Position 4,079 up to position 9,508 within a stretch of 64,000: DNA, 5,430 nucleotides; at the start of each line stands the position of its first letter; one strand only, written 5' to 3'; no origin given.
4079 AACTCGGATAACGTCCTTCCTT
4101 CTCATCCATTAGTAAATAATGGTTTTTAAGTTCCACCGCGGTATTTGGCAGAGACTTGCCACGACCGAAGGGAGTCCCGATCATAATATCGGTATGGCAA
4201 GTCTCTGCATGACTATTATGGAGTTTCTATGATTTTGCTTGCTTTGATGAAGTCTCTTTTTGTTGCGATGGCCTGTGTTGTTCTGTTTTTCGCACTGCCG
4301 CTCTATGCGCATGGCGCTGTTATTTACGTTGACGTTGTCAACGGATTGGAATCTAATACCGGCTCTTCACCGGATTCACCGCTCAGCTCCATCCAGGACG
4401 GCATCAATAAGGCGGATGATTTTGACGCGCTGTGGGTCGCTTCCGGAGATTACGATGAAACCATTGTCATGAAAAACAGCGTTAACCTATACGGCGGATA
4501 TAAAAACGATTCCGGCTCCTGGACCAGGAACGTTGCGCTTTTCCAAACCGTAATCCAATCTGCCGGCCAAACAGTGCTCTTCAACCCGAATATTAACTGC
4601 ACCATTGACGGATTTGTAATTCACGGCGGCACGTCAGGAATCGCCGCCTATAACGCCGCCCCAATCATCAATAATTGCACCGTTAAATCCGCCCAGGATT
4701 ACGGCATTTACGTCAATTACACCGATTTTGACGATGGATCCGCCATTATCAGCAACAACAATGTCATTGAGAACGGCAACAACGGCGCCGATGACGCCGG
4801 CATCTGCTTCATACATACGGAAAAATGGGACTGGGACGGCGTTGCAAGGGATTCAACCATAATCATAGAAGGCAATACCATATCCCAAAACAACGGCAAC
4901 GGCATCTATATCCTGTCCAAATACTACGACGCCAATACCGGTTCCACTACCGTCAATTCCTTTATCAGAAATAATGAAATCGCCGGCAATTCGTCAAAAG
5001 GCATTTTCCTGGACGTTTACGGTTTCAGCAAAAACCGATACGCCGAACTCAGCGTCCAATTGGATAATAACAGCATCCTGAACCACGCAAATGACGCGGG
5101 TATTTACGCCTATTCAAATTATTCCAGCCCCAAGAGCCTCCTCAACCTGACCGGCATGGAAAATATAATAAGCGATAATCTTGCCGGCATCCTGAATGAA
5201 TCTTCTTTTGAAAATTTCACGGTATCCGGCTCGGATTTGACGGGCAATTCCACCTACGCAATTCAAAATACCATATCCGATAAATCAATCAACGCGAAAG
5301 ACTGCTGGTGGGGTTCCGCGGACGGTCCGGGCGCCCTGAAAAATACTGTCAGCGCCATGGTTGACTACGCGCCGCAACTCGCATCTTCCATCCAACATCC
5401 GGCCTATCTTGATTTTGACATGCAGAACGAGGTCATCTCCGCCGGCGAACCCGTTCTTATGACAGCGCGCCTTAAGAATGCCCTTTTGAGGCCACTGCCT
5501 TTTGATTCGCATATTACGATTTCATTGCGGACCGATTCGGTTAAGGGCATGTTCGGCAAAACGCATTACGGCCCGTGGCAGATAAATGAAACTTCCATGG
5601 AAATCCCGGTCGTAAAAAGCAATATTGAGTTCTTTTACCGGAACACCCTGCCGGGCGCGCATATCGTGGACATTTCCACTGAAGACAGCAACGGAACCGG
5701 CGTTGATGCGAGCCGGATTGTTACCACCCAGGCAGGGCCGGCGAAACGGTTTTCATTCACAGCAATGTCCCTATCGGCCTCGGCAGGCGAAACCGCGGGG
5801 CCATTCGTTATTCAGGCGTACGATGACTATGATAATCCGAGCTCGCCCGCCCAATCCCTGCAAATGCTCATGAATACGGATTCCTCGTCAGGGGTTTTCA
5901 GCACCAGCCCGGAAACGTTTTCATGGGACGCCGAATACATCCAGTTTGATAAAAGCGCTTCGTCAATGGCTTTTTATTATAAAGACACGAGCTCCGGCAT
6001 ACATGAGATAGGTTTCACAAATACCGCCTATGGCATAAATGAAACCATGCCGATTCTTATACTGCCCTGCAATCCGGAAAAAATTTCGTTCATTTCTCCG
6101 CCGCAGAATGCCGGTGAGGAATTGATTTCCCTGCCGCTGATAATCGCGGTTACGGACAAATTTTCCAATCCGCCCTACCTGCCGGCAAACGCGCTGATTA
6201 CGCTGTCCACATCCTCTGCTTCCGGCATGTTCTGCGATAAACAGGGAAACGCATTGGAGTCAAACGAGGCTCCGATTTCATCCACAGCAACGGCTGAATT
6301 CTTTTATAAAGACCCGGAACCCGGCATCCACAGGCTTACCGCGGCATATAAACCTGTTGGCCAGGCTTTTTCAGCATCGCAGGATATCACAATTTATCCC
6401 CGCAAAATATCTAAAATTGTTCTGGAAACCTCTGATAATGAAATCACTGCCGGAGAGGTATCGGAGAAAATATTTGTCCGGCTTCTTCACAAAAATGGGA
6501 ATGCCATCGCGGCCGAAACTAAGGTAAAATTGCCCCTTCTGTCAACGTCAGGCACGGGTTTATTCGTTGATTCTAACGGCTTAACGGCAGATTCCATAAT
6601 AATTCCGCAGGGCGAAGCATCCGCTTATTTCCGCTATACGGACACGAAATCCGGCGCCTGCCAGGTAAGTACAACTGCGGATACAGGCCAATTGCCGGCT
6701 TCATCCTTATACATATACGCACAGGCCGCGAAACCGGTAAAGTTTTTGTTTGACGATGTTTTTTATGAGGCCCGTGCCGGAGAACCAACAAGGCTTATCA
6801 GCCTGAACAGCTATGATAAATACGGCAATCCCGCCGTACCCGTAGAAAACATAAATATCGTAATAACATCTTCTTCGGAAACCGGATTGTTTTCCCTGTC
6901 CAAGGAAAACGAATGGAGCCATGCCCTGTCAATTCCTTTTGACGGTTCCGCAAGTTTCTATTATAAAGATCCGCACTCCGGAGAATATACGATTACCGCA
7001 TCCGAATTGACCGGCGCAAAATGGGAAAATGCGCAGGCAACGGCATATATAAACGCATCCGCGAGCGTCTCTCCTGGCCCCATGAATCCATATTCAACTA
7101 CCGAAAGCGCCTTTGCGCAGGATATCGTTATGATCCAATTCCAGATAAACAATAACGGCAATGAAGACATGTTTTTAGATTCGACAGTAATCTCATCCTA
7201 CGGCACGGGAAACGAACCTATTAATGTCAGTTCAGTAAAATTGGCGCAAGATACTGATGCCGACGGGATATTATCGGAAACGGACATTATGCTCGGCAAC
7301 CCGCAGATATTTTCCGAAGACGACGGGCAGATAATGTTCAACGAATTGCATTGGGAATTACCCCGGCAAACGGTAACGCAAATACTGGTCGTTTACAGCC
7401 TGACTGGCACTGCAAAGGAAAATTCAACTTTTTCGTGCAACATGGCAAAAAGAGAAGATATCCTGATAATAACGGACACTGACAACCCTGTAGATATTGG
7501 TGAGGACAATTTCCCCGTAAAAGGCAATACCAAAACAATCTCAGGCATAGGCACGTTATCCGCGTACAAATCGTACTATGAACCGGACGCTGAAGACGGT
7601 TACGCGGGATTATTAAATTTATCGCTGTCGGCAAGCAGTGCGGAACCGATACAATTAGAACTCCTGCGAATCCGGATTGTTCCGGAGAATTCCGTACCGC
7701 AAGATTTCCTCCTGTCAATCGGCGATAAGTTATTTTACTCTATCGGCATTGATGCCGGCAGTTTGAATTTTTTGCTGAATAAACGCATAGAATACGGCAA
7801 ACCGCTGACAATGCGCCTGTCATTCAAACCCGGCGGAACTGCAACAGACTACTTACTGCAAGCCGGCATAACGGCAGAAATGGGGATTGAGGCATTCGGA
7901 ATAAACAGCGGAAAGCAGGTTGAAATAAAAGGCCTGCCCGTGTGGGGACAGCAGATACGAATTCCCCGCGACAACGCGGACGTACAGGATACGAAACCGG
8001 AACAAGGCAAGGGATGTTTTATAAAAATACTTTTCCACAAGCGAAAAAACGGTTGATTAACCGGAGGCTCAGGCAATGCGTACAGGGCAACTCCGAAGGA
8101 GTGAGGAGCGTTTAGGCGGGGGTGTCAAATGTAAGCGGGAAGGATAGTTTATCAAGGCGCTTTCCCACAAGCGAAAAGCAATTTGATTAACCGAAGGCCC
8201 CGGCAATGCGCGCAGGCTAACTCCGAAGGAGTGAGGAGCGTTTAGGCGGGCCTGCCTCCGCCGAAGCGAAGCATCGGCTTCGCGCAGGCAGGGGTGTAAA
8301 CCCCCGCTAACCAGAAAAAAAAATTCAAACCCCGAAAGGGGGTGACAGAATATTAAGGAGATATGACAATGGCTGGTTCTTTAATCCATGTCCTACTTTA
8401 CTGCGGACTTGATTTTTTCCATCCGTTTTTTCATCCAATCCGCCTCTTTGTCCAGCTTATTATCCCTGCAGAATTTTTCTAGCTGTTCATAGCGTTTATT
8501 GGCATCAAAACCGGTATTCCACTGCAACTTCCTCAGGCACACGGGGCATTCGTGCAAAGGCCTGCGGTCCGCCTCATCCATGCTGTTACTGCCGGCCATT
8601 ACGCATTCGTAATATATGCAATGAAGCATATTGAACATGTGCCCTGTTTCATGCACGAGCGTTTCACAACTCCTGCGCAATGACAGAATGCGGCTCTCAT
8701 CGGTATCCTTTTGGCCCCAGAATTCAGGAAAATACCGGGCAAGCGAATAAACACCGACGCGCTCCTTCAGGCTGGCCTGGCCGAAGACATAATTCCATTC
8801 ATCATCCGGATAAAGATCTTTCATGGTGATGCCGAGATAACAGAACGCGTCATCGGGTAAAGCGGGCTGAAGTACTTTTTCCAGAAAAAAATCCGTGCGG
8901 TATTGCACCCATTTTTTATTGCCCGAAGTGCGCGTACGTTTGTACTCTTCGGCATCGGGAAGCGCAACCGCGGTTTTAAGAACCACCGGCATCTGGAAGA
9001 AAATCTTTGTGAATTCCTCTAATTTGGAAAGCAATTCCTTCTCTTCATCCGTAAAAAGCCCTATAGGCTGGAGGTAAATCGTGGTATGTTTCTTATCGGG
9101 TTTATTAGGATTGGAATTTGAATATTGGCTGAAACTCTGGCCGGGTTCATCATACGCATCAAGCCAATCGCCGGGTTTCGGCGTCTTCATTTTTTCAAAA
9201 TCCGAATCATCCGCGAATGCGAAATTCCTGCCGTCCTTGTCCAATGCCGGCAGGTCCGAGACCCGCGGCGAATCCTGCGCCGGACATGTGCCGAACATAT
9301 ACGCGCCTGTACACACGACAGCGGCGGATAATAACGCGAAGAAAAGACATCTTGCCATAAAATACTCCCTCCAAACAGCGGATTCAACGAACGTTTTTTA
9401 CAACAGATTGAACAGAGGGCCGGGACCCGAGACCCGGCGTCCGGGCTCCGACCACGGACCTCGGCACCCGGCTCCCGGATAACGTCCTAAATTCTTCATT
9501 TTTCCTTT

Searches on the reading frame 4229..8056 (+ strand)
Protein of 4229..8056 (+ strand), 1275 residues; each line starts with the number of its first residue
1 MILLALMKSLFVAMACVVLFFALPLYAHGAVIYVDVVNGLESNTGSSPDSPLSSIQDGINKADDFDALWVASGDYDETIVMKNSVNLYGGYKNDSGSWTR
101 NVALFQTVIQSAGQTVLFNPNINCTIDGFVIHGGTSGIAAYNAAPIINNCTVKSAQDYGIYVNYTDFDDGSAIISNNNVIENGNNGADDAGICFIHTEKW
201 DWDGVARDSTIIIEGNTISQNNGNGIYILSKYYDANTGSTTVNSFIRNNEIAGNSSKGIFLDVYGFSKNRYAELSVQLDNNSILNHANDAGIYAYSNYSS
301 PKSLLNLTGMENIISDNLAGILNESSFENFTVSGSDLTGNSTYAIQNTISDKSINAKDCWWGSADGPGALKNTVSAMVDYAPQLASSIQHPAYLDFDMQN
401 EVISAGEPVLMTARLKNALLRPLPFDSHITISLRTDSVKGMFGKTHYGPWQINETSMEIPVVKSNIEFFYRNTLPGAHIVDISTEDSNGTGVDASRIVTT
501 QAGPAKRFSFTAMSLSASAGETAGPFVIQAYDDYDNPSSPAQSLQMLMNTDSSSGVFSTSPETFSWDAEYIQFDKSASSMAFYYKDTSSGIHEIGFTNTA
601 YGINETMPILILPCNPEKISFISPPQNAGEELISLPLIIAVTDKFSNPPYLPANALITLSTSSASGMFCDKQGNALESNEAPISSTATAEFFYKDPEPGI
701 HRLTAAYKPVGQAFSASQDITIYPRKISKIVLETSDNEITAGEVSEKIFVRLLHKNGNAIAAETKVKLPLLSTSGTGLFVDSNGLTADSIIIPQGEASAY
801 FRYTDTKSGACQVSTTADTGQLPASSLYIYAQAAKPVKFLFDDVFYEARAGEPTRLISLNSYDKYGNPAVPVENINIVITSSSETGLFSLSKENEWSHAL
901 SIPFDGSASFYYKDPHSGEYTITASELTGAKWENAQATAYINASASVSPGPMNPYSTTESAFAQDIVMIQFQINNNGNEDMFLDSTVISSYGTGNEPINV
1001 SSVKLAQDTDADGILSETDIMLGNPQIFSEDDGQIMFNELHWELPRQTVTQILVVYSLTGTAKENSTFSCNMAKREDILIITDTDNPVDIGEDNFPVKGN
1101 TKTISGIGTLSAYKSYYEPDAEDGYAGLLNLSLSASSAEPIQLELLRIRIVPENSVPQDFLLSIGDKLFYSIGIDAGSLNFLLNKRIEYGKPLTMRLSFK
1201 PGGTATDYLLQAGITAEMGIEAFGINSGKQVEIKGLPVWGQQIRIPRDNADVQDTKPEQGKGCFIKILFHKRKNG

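Call 13: search_protein_families(library=pfam, proteins=[window:4229-8056:+], max_evalue=0.001)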
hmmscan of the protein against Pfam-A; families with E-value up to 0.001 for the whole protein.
window:4229-8056:+ (1275 aa): 1 family
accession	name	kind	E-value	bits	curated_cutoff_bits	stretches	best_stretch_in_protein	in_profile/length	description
PF13229.12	Beta_helix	-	1.5e-10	41.4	25.9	2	207-351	30-148/158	Right handed beta helix region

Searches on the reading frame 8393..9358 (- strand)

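Call 58: search_protein_families(library=pfam, proteins=[window:8393-9358:-], max_evalue=0.001)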
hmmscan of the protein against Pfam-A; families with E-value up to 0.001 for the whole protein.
window:8393-9358:- (321 aa): 1 family
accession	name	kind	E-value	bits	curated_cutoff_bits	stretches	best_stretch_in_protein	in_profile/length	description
PF07998.17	Peptidase_M54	-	2.4e-13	51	24.4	1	170-279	87-193/194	Peptidase family M54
